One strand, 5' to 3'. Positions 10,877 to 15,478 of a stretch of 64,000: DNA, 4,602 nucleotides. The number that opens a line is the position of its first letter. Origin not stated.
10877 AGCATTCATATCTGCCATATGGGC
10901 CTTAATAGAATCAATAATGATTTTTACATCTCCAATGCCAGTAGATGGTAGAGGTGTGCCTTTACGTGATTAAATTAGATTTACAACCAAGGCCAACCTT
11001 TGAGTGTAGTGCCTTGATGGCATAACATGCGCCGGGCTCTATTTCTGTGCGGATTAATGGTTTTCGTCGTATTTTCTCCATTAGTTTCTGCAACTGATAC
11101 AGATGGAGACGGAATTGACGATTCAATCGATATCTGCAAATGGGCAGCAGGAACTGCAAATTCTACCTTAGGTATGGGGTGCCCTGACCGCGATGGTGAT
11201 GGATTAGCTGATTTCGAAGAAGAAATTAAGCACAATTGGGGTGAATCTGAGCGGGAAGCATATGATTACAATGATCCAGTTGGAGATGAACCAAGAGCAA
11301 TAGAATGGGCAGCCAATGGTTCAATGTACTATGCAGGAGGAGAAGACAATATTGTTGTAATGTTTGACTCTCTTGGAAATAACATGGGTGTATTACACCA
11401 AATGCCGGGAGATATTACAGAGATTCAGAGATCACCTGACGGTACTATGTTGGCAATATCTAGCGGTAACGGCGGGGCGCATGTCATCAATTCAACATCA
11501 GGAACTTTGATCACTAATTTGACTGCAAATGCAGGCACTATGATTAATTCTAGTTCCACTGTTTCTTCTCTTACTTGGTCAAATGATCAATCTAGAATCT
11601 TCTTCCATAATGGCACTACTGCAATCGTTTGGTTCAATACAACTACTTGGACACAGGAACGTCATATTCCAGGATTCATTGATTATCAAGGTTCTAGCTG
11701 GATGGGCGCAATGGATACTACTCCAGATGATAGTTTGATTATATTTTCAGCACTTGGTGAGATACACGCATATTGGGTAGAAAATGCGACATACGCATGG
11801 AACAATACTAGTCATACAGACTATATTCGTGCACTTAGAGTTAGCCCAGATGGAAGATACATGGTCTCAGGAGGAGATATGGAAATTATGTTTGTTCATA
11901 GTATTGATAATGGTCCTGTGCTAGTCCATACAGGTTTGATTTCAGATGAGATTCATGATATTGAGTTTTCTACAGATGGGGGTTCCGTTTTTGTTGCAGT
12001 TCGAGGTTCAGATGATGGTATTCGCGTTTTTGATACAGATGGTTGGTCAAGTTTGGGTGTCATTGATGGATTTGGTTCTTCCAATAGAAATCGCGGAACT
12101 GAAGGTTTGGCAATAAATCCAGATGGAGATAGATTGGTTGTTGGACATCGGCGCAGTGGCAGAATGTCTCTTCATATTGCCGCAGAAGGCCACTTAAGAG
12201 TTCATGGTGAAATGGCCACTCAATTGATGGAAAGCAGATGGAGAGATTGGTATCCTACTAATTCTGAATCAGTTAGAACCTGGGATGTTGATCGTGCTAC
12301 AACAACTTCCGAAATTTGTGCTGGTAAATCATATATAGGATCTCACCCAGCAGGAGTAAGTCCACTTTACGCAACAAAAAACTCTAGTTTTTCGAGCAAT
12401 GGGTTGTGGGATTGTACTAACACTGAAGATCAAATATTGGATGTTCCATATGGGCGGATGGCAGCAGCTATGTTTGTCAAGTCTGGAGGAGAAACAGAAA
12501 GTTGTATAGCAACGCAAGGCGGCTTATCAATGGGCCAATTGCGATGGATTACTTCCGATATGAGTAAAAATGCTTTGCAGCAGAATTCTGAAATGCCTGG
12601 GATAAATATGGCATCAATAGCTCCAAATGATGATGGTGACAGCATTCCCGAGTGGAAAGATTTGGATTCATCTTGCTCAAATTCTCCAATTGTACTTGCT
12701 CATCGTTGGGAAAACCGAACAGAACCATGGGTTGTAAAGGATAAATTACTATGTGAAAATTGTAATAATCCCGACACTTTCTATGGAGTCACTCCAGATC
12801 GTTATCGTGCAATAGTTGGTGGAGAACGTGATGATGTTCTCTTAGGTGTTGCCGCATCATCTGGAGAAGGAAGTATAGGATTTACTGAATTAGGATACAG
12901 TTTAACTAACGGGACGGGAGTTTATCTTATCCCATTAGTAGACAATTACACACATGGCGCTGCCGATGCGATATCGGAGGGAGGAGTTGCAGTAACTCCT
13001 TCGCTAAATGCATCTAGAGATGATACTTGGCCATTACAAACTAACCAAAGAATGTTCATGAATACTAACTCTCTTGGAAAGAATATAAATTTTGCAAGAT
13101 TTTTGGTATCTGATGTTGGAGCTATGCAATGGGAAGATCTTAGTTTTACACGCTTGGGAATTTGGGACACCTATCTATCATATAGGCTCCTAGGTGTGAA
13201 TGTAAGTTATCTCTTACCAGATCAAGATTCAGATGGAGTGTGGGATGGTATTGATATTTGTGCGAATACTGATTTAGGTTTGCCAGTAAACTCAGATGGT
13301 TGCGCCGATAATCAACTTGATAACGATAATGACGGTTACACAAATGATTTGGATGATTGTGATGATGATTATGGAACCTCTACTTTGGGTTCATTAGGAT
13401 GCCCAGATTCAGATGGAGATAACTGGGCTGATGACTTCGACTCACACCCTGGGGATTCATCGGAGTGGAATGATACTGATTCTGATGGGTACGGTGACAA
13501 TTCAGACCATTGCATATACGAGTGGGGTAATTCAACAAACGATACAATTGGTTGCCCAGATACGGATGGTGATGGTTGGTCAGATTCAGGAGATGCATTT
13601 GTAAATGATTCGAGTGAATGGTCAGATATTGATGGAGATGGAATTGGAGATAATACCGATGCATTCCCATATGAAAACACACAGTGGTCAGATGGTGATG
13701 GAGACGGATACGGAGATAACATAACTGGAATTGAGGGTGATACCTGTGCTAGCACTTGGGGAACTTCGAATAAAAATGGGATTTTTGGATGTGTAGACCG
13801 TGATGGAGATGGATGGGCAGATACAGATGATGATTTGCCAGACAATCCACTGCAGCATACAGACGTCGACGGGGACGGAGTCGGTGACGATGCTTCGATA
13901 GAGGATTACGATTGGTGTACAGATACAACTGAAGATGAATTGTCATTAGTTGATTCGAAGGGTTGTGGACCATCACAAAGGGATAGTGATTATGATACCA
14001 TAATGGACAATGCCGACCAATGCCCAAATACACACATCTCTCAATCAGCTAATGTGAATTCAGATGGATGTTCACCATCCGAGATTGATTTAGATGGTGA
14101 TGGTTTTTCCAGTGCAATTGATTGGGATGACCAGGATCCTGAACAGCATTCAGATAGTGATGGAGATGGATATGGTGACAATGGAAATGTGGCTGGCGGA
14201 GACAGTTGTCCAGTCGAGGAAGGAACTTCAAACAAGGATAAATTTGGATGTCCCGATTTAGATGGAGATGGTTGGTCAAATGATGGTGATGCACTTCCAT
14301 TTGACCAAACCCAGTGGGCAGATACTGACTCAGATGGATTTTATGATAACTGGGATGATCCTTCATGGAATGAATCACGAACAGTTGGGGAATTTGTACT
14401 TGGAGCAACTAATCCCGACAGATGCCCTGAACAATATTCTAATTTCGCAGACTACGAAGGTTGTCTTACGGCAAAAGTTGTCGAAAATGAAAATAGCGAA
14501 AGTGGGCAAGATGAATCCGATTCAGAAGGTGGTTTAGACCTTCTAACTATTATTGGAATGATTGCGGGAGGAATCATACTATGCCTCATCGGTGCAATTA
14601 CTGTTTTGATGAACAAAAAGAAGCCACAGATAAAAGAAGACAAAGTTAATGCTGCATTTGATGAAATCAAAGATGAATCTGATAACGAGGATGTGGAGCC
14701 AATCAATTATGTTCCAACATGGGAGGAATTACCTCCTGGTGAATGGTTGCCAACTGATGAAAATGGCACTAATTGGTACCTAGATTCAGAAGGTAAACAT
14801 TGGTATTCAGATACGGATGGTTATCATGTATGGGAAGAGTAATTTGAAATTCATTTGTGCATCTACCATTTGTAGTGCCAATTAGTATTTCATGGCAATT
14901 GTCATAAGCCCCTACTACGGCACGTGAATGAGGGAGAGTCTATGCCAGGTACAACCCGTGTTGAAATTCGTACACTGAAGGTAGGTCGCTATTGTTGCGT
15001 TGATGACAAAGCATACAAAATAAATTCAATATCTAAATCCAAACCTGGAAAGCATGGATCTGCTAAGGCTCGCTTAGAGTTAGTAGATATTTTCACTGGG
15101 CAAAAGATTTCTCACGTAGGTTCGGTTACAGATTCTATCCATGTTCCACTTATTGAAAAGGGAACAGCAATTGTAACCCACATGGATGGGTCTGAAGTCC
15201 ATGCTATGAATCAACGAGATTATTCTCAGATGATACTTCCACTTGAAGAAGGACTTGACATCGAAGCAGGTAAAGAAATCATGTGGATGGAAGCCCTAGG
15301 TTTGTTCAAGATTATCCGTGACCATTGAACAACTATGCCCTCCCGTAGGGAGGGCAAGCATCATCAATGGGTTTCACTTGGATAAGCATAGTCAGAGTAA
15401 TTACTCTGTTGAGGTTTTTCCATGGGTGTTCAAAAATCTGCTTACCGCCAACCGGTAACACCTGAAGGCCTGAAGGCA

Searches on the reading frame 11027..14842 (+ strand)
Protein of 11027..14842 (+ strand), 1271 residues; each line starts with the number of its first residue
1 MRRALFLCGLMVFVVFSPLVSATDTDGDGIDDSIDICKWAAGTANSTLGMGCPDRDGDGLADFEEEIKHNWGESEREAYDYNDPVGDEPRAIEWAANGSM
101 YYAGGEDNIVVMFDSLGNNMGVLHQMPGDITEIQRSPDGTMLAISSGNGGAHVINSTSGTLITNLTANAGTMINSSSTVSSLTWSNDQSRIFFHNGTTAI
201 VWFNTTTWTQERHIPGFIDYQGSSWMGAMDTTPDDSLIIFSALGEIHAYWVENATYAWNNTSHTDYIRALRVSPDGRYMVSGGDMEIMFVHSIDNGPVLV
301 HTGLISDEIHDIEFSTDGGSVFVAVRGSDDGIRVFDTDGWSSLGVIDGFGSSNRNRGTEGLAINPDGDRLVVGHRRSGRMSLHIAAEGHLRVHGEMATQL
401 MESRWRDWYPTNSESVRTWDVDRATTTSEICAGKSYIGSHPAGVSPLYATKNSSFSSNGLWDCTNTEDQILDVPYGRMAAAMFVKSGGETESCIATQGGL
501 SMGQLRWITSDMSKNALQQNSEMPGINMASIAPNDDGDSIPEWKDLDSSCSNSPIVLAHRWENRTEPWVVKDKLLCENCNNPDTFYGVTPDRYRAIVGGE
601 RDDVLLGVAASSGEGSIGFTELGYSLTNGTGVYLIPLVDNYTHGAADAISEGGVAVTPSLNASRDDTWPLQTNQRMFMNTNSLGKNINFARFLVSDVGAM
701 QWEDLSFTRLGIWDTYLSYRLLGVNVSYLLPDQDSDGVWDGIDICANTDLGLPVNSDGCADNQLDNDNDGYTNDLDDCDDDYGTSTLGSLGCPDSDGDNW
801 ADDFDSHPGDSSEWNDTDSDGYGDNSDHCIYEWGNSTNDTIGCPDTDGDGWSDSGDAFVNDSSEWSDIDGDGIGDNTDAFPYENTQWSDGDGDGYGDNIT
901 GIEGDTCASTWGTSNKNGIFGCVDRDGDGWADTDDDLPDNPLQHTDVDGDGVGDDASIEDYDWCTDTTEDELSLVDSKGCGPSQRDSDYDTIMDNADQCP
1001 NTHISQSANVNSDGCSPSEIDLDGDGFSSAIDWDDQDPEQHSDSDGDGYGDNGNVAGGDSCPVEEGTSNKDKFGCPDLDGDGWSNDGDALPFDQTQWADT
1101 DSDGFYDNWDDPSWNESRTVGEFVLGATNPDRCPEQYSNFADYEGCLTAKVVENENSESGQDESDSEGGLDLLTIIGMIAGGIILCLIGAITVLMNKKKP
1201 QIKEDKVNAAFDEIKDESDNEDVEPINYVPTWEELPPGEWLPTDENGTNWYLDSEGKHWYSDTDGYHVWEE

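Call 68: search_protein_families(library=pfam, proteins=[window:11027-14842:+], max_evalue=0.00001)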
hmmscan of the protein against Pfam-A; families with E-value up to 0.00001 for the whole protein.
window:11027-14842:+ (1271 aa): 8 families
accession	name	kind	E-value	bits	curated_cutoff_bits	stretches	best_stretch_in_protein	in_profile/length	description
PF25174.1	Beta-prop_THOC3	-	9.4e-17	61.3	305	1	172-347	84-252/272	THOC3 beta-propeller domain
PF23414.1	Beta-prop_EML_2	-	4.7e-14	52.8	90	1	85-214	38-162/266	Echinoderm microtubule-associated protein second beta-propeller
PF00400.38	WD40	-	1.1e-10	42.1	27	0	261-287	8-35/39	WD domain, G-beta repeat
PF24817.1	WD40_WDHD1_1st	-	2.9e-10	40.2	109.9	0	90-211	90-213/291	WDHD1 first WD40 domain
PF12894.13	ANAPC4_WD40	-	1.1e-09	38.8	22.9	0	129-186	40-90/91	Anaphase-promoting complex subunit 4 WD40 domain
PF24807.1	WD40_CDC20-Fz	-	1.9e-08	34.4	200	0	173-295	48-166/292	CDC20/Fizzy WD40 domain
PF24814.1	WD40_Prp19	-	1.9e-07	30.9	320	0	238-338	65-165/281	Prp19 WD40 domain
PF25173.1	Beta-prop_WDR3_1st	-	2.4e-07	31.1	154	0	237-342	44-147/184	WDR3 first beta-propeller domain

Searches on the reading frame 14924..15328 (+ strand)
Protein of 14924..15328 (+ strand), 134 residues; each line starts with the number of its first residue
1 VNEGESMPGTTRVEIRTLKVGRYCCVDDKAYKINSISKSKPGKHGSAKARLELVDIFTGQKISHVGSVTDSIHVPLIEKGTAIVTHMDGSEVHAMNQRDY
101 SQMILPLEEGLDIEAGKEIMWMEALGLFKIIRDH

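Call 68: search_protein_families(library=pfam, proteins=[window:14924-15328:+], max_evalue=0.00001)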
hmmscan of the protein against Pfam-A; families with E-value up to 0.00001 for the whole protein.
window:14924-15328:+ (134 aa): 1 family
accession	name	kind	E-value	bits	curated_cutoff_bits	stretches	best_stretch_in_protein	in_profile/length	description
PF21485.3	IF5A-like_N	-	2.1e-13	50.3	27.1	1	10-65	3-58/63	Translation initiation factor 5A-like, N-terminal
